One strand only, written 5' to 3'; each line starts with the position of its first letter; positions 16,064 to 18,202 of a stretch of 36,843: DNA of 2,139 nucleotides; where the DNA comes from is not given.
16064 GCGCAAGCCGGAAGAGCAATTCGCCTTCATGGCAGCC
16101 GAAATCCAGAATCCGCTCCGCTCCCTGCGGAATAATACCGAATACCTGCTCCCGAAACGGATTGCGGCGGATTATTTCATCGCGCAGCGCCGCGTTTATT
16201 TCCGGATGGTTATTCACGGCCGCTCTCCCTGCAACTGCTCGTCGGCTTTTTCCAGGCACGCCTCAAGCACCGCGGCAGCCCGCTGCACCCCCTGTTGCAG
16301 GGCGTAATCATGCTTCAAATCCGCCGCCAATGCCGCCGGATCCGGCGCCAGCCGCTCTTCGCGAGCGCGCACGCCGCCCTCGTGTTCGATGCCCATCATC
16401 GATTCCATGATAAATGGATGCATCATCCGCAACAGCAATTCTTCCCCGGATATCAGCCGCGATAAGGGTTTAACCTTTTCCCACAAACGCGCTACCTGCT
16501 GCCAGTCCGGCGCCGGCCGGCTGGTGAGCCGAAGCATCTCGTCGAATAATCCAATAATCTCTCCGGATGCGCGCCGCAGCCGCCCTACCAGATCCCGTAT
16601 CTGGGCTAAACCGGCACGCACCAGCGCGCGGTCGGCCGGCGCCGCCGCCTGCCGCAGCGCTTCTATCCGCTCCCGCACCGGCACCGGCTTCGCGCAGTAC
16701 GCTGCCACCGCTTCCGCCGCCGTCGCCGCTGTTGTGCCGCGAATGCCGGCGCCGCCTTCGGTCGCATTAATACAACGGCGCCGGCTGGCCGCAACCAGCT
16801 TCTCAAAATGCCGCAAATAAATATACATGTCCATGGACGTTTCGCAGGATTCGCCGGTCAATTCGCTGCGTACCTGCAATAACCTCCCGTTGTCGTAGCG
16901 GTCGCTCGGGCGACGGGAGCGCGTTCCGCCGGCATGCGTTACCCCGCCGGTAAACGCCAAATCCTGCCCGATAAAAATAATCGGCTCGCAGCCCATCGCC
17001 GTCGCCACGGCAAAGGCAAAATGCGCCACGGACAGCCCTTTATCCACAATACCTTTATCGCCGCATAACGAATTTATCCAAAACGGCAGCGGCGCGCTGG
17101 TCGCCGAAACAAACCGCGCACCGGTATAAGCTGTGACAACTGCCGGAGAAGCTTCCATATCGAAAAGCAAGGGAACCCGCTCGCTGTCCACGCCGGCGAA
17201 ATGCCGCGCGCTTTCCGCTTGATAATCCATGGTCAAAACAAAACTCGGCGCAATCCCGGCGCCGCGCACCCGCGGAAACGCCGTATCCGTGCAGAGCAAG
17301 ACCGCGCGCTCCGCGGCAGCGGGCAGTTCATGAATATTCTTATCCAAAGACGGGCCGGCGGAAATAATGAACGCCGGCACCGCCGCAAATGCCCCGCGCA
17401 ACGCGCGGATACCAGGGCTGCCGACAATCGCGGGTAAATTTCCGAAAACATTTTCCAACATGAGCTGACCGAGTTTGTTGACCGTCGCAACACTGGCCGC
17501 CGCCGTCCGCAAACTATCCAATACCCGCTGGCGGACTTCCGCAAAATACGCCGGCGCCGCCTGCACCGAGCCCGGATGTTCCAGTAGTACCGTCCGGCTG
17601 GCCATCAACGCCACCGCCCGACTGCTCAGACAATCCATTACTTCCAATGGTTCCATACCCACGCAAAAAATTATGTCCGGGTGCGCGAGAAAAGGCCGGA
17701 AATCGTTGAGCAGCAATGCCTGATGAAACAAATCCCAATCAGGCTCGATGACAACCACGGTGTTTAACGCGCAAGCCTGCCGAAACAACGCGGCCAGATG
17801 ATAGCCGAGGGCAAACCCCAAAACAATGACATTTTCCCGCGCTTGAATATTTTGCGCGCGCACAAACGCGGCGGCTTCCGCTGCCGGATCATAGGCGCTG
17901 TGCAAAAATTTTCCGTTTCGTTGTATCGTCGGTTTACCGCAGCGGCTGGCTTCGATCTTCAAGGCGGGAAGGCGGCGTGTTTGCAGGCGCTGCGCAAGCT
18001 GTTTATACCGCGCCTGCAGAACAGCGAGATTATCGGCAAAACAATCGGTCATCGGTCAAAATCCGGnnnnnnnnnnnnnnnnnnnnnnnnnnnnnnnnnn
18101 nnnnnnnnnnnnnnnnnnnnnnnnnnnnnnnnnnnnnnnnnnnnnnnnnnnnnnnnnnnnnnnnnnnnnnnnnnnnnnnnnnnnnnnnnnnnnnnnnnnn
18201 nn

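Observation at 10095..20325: Sigma54-driven Maf / radical-SAM locus: candidate undescribed flagellin (surface protein) modification pathway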

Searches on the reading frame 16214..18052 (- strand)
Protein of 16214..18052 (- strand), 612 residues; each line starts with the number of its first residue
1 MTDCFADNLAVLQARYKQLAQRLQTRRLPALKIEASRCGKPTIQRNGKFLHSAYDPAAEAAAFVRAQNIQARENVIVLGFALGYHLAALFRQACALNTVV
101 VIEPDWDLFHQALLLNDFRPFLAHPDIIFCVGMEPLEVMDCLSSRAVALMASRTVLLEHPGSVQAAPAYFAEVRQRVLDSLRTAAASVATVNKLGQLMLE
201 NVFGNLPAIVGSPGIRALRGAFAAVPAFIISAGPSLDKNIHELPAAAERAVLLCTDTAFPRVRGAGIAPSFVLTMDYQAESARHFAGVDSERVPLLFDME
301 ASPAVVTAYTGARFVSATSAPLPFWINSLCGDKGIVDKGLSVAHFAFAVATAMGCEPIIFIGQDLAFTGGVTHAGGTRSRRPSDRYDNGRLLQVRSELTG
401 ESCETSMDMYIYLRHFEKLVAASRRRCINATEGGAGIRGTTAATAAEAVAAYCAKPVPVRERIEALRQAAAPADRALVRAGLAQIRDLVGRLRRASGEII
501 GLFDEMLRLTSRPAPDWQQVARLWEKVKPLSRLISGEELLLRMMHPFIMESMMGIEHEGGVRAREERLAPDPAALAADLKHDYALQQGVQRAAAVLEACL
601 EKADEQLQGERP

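Call 3: search_protein_families(library=pfam, proteins=[window:16214-18052:-], max_evalue=0.01)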
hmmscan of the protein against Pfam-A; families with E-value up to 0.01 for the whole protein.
window:16214-18052:- (612 aa): 2 families
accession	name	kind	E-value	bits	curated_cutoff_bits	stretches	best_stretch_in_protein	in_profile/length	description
PF01973.23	MptE-like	-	2.2e-36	125.7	34.6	1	201-369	2-170/171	6-hydroxymethylpterin diphosphokinase MptE-like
PF20157.4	Maf_flag10_N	-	3.7e-08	33.6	23.5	1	73-124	113-163/228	Glycosyltransferase Maf N-terminal domain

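Call 4: search_protein_families(library=ncbifam, proteins=[window:16214-18052:-], max_evalue=0.01)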
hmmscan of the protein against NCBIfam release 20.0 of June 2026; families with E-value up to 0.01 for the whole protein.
window:16214-18052:- (612 aa): 1 family
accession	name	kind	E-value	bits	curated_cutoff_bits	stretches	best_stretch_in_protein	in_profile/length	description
NF050051.1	FlagModPseD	domain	3.1e-26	92.2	670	1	79-441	79-454/640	flagellin modification protein PseD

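Call 18: find_related_loci(query=window:16214-18052:-, collection=genome_contigs, flank=10000)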
Query window:16214-18052:- (612 aa) in genome_contigs; peptide patterns used: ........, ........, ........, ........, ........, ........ (x = any residue, [..] = any of these).
20 stretches matched a pattern; 4 encode a relative of the query (tblastn E <= 1e-3); 4 distinct loci.
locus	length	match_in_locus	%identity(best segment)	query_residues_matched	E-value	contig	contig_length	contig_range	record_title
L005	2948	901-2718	36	3-608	5e-152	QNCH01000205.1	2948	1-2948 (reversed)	MAG: Candidatus Omnitrophota bacterium isolate B26_G9 B26_Guay9_scaffold_84340, whole genome shotgun sequence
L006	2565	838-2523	37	5-562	2e-133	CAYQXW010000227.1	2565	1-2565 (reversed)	MAG TPA_asm: uncultured Planctomycetales bacterium isolate SRP220891_co4_133 genome assembly, contig: NODE_78559_length_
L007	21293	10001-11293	31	26-457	6e-58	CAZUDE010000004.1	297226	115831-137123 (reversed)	MAG TPA_asm: uncultured Desulfobacula sp. isolate binchicken_co191_106 genome assembly, contig: NODE_23_length_297226_co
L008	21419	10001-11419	31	5-456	2e-57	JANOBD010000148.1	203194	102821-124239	MAG: Phycisphaerae bacterium isolate VAR_18_metabat_231 VAR_18_k141_2888119, whole genome shotgun sequence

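Call 23: search_solved_structures(query=window:16214-18052:-, max_evalue=0.01, show_alignments=1)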
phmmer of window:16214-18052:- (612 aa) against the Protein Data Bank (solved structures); distinct sequences matched with E-value up to 0.01: 1.
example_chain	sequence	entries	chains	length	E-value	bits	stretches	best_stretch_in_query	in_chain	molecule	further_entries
5mu5_A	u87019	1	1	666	2.2e-08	36.3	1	225-371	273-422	Uncharacterized protein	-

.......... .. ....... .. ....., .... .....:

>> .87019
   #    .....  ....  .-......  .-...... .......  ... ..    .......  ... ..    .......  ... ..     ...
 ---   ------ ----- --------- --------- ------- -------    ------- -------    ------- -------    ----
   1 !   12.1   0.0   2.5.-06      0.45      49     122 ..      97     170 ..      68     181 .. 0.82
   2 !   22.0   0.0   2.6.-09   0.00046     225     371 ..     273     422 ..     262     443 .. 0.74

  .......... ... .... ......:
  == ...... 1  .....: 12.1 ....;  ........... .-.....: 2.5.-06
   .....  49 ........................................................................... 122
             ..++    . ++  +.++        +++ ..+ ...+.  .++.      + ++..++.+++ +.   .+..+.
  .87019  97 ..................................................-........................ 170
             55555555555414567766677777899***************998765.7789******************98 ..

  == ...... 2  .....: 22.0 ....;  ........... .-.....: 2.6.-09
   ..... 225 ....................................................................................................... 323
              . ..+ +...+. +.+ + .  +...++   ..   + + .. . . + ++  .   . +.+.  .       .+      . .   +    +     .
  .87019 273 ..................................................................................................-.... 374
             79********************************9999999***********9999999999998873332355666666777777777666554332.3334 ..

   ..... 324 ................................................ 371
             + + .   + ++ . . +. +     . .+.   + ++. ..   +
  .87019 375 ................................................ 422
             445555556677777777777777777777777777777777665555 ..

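Call 40: search_protein_families(library=pfam, proteins=[L005:2-415:+], max_evalue=0.001)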
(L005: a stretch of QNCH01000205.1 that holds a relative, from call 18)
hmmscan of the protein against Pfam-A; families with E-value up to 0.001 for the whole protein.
L005:2-415:+ (137 aa): 1 family
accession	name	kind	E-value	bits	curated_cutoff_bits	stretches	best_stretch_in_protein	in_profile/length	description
PF00908.23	dTDP_sugar_isom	-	1.1e-18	68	27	1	2-121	66-167/168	dTDP-4-dehydrorhamnose 3,5-epimerase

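Call 56: search_protein_families(library=pfam, proteins=[L007:4436-6109:-, L007:6248-9625:-, L007:9872-12715:+, L007:12712-13668:+, L007:13665-14801:+, L007:14758-15411:+, L007:15419-16174:+, L007:16167-17213:-, L007:17210-18757:-, L007:19489-20538:-], max_evalue=0.0001)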
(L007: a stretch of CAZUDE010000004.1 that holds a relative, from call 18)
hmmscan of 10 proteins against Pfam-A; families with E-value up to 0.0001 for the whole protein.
L007:4436-6109:- (557 aa): 2 families
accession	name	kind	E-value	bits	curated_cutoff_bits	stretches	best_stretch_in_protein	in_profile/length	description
PF07195.17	FliD_C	-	9.9e-38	130.3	25.4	1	320-540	3-236/236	Flagellar hook-associated protein 2 C-terminus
PF02465.23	FliD_N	-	2e-20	73.7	24.8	1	16-110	1-95/97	Flagellar hook-associated protein 2 N-terminus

L007:6248-9625:- (1125 aa): 4 families
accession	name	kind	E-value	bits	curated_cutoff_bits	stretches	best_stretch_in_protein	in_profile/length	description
PF00669.25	Flagellin_N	-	3.7e-46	157.1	26.6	1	5-143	1-139/139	Bacterial flagellin N-terminal helical region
PF00700.27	Flagellin_C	-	5.7e-26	91.1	23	1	1040-1124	2-86/86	Bacterial flagellin C-terminal helical region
PF25084.1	LbH_EIF2B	-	6e-10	39.5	54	0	821-922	8-104/105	EIF2B subunit epsilon LbH domain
PF00132.30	Hexapep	-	6.2e-07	29.3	27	0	455-483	8-36/36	Bacterial transferase hexapeptide (six repeats)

L007:9872-12715:+ (947 aa): 12 families
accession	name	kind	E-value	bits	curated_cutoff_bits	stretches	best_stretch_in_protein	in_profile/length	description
PF01973.23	MptE-like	-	3.2e-39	134.9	34.6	1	210-383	2-170/171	6-hydroxymethylpterin diphosphokinase MptE-like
PF14559.12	TPR_19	-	6.1e-17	62.1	25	1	819-880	1-62/68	Tetratricopeptide repeat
PF07719.23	TPR_2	-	1.5e-16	59.5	27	0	812-842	4-34/34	Tetratricopeptide repeat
PF13428.12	TPR_14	-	5.5e-12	45.6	23.5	0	811-852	3-44/44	Tetratricopeptide repeat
PF00515.34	TPR_1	-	1.6e-11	43.9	27.8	0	818-842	10-34/34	Tetratricopeptide repeat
PF13424.12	TPR_12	-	1.3e-10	41.7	30.1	0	814-874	8-76/77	Tetratricopeptide repeat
PF13432.12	TPR_16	-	9.6e-10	39.2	32.7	0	816-875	4-63/65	Tetratricopeptide repeat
PF20157.4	Maf_flag10_N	-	1.6e-07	31.5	23.5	1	81-134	110-162/228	Glycosyltransferase Maf N-terminal domain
PF13181.12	TPR_8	-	3.1e-07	30.5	25.7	0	917-940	7-30/34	Tetratricopeptide repeat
PF13414.12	TPR_11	-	4.9e-07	29.8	26.8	0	816-854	1-39/42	TPR repeat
PF24575.1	TPR_Slam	-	4.1e-06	27.6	35.2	0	636-705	8-75/104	Surface lipoprotein assembly modifier, N-terminal TPR repeats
PF12895.13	ANAPC3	-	6.4e-06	26.8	27.2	0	822-901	2-80/82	Anaphase-promoting complex, cyclosome, subunit 3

L007:12712-13668:+ (318 aa): 1 family
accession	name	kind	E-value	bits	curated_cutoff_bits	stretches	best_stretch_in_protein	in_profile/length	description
PF13489.12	Methyltransf_23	-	8.4e-16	58.6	27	1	114-260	11-162/164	Methyltransferase domain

L007:13665-14801:+ (378 aa): 0 families

L007:14758-15411:+ (217 aa): 2 families
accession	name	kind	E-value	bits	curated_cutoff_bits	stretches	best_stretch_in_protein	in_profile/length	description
PF00117.34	GATase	-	2.7e-20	73.3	22.8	1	19-213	2-187/190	Glutamine amidotransferase class-I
PF01174.25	SNO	-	2.4e-06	28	27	1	25-203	6-174/188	SNO glutamine amidotransferase family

L007:15419-16174:+ (251 aa): 2 families
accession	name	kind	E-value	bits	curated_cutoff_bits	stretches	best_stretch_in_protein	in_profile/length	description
PF00977.27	His_biosynth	-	3.8e-62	210.1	23.6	1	5-231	1-227/228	Histidine biosynthesis protein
PF05690.20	ThiG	-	1.1e-07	32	23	0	153-221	134-202/247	Thiazole biosynthesis protein ThiG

L007:16167-17213:- (348 aa): 2 families
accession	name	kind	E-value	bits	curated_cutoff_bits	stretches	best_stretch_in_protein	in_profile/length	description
PF03102.20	NeuB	-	2.8e-95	318.8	22.1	1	37-275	1-239/241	NeuB family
PF08666.17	SAF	-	1.6e-11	45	21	1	290-347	1-62/63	SAF domain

L007:17210-18757:- (515 aa): 5 families
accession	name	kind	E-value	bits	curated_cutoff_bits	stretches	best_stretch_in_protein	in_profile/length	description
PF13302.13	Acetyltransf_3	-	7.7e-12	46.5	25.4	1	353-485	3-138/138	Acetyltransferase (GNAT) domain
PF04101.22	Glyco_tran_28_C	-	1.7e-11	44.8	22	1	208-323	29-146/166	Glycosyltransferase family 28 C-terminal domain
PF00583.31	Acetyltransf_1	-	9e-06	26.4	20.7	1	383-484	13-116/116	Acetyltransferase (GNAT) family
PF13508.13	Acetyltransf_7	-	6.2e-05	23.7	27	0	402-485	3-83/84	Acetyltransferase (GNAT) domain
PF13673.13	Acetyltransf_10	-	0.0001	22.8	23.6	0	393-490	22-113/128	Acetyltransferase (GNAT) domain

L007:19489-20538:- (349 aa): 10 families
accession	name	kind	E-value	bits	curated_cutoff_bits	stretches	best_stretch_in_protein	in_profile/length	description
PF02719.21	Polysacc_synt_2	-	1.3e-103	346.7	20.2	1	25-297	1-291/293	Polysaccharide biosynthesis protein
PF01370.27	Epimerase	-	1.2e-22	81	20.9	1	25-231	1-223/240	NAD dependent epimerase/dehydratase family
PF01073.25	3Beta_HSD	-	4.9e-18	65.6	22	1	26-149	1-122/280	3-beta hydroxysteroid dehydrogenase/isomerase family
PF16363.11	GDP_Man_Dehyd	-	1.4e-13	51.5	27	1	26-164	1-164/332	GDP-mannose 4,6 dehydratase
PF04321.23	RmlD_sub_bind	-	5.7e-11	42.5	27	1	24-215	2-180/287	RmlD substrate binding domain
PF13460.12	NAD_binding_10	-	3.5e-08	34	27.2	1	29-148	1-103/184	NAD(P)H-binding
PF07993.18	NAD_binding_4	-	2.3e-07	30.7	20.1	0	27-87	1-64/258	Male sterility protein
PF00106.31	adh_short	-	9e-06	25.7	26.6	1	23-157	1-153/195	short chain dehydrogenase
PF05368.20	NmrA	-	1.1e-05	25.6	27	1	22-109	2-79/298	NmrA-like family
PF08659.16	KR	-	6.3e-05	23.4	22.6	0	25-142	3-135/180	KR domain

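Call 57: search_protein_families(library=pfam, proteins=[L008:3094-6780:-, L008:6799-7533:-, L008:7606-8157:+, L008:8251-9009:+, L008:9887-11884:+, L008:11518-13485:+, L008:13726-14850:+, L008:14234-15286:+, L008:15276-16427:+, L008:16527-17393:+], max_evalue=0.0001)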
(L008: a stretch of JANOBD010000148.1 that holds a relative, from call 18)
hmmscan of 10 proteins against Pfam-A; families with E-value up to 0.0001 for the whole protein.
L008:3094-6780:- (1228 aa): 1 family
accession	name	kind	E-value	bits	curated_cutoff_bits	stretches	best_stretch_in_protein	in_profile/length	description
PF04453.20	LptD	-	5.7e-09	36.2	22.4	1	730-1140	2-356/384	LPS transport system D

L008:6799-7533:- (244 aa): 1 family
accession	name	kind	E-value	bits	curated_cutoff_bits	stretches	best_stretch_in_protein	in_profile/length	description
PF03853.21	YjeF_N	-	2.2e-43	148.6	24.9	1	29-200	3-169/169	YjeF-related protein N-terminus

L008:7606-8157:+ (183 aa): 1 family
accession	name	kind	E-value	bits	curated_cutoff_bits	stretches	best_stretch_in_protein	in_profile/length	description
PF01797.21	Y1_Tnp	-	3.7e-05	24.3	23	1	19-99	10-90/121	Transposase IS200 like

L008:8251-9009:+ (252 aa): 1 family
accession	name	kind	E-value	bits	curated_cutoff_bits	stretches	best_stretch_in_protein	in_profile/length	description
PF01975.23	SurE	-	7.8e-59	199.1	22.1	1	3-189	1-188/189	Survival protein SurE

L008:9887-11884:+ (665 aa): 2 families
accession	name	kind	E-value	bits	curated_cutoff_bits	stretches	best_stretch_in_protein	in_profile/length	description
PF01973.23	MptE-like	-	1.4e-37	129.5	34.6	1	240-408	2-170/171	6-hydroxymethylpterin diphosphokinase MptE-like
PF20157.4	Maf_flag10_N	-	9.5e-07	28.9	23.5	1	114-163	114-162/228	Glycosyltransferase Maf N-terminal domain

L008:11518-13485:+ (655 aa): 2 families
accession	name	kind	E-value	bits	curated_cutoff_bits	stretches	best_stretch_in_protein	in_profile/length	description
PF04055.27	Radical_SAM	-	9.1e-08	32.9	29.5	1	408-520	21-136/166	Radical SAM superfamily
PF13186.11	SPASM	-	5.4e-05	23.8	21.5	0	590-649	1-66/67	Iron-sulfur cluster-binding domain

L008:13726-14850:+ (374 aa): 0 families

L008:14234-15286:+ (350 aa): 2 families
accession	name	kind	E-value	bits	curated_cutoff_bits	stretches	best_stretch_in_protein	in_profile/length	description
PF03102.20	NeuB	-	5.3e-70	236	22.1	1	37-273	1-239/241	NeuB family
PF08666.17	SAF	-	1.1e-11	45.5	21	1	290-346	2-62/63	SAF domain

L008:15276-16427:+ (383 aa): 1 family
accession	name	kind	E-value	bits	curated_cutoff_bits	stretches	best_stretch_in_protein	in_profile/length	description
PF02350.25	Epimerase_2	-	1.2e-65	222.1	30.6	1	29-367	2-346/347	UDP-N-acetylglucosamine 2-epimerase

L008:16527-17393:+ (288 aa): 2 families
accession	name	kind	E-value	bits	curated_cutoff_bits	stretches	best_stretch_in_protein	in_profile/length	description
PF08668.18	HDOD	-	3.4e-60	203.4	22.9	1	23-218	2-196/196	HDOD domain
PF01966.28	HD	-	1.6e-08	35.3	22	1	118-240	2-115/116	HD domain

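Call 58: search_protein_families(library=ncbifam, proteins=[L008:13726-14850:+, L007:13665-14801:+, L008:11518-13485:+], max_evalue=0.001)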
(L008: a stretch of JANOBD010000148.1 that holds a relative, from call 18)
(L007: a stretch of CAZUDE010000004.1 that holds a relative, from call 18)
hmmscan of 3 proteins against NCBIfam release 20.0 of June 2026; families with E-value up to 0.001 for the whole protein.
L008:13726-14850:+ (374 aa): 0 families

L007:13665-14801:+ (378 aa): 1 family
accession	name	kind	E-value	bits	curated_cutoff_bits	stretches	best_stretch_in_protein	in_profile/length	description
TIGR03573.1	WbuX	subfamily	5.2e-118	394.4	203.2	1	1-344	1-343/344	N-acetyl sugar amidotransferase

L008:11518-13485:+ (655 aa): 5 families
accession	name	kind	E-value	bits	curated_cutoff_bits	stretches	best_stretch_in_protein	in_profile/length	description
TIGR04321.1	spiroSPASM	subfamily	2.8e-30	105.5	250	1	350-650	192-500/510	spiro-SPASM protein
TIGR04317.1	W_rSAM_matur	equivalog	6.3e-11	42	380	1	385-552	3-168/349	tungsten cofactor oxidoreductase radical SAM maturase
TIGR04251.1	SCM_rSAM_ScmF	equivalog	5.2e-06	26.1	400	1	434-524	58-145/353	SynChlorMet cassette radical SAM/SPASM protein ScmF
TIGR04311.1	rSAM_Geo_metal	subfamily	3.9e-05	22.9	400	1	385-530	2-149/423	radical SAM/SPASM family putative metalloenzyme maturase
TIGR04003.1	rSAM_BssD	equivalog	0.00013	21.2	496.45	1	439-554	135-246/314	[benzylsuccinate synthase]-activating enzyme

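Call 88: search_protein_families(library=pfam, proteins=[L008:11884-13485:+], max_evalue=0.001)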
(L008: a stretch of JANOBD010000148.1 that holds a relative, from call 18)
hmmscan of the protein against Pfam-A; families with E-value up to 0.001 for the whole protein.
L008:11884-13485:+ (533 aa): 2 families
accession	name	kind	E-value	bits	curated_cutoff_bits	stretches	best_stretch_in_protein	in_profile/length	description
PF04055.27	Radical_SAM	-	6.7e-08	33.3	29.5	1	286-398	21-136/166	Radical SAM superfamily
PF13186.11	SPASM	-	3.9e-05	24.3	21.5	1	468-527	1-66/67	Iron-sulfur cluster-binding domain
